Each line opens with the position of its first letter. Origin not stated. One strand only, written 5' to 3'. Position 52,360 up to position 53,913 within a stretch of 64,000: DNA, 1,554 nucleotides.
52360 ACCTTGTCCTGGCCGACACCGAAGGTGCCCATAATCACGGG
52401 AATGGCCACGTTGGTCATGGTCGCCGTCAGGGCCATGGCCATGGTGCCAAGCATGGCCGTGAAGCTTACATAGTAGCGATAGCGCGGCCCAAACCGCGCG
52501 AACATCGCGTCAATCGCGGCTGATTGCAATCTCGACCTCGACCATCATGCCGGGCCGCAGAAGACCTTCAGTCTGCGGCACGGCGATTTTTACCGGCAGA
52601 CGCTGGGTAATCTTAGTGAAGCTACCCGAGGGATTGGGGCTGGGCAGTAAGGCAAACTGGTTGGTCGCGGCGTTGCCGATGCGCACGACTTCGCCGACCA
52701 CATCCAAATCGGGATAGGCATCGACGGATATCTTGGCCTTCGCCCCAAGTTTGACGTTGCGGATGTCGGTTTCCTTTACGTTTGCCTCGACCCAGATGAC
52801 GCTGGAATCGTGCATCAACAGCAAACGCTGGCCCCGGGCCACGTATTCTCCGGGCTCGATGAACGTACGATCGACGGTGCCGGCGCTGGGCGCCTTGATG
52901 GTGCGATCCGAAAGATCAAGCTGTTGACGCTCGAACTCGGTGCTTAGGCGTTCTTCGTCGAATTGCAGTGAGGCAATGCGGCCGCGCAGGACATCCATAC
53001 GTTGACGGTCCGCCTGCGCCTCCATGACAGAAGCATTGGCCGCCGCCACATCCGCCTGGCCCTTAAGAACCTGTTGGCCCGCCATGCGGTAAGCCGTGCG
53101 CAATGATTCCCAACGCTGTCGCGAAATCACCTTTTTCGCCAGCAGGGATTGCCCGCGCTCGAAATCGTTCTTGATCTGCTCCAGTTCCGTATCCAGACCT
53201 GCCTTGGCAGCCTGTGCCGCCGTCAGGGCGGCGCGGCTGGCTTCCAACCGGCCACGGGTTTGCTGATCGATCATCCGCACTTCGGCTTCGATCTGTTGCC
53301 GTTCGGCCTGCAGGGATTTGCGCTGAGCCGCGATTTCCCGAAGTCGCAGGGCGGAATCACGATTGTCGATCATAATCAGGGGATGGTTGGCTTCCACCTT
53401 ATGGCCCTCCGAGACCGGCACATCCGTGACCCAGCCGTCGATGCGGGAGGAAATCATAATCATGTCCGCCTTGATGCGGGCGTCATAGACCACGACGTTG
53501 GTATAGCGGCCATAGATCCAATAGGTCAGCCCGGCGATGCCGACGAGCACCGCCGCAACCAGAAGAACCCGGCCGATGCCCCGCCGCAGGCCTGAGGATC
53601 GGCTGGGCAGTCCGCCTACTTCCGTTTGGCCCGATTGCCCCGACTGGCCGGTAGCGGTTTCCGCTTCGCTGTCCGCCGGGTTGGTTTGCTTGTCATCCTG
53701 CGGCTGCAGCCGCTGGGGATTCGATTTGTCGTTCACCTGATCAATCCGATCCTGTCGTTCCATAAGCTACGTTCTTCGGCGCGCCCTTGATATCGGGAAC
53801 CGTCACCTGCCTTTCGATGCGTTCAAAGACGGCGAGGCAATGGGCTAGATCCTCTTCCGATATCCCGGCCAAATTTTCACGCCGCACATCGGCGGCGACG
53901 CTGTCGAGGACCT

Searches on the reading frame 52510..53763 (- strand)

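Call 91: search_protein_families(library=pfam, proteins=[window:52510-53763:-], max_evalue=0.0001)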
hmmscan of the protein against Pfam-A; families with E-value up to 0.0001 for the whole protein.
window:52510-53763:- (417 aa): 4 families
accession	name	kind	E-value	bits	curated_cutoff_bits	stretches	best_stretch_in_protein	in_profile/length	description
PF16576.10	HlyD_D23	-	2e-22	80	30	1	100-364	18-186/214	Barrel-sandwich domain of CusB or HlyD membrane-fusion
PF13437.12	HlyD_3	-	2e-16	61.1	22.2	1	288-405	1-106/106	HlyD family secretion protein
PF00529.27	CusB_dom_1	-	1.4e-08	35.3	26.5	1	320-412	4-87/89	Cation efflux system protein CusB domain 1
PF00364.28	Biotin_lipoyl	-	2.1e-05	24.7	22.1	0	102-132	43-73/73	Biotin-requiring enzyme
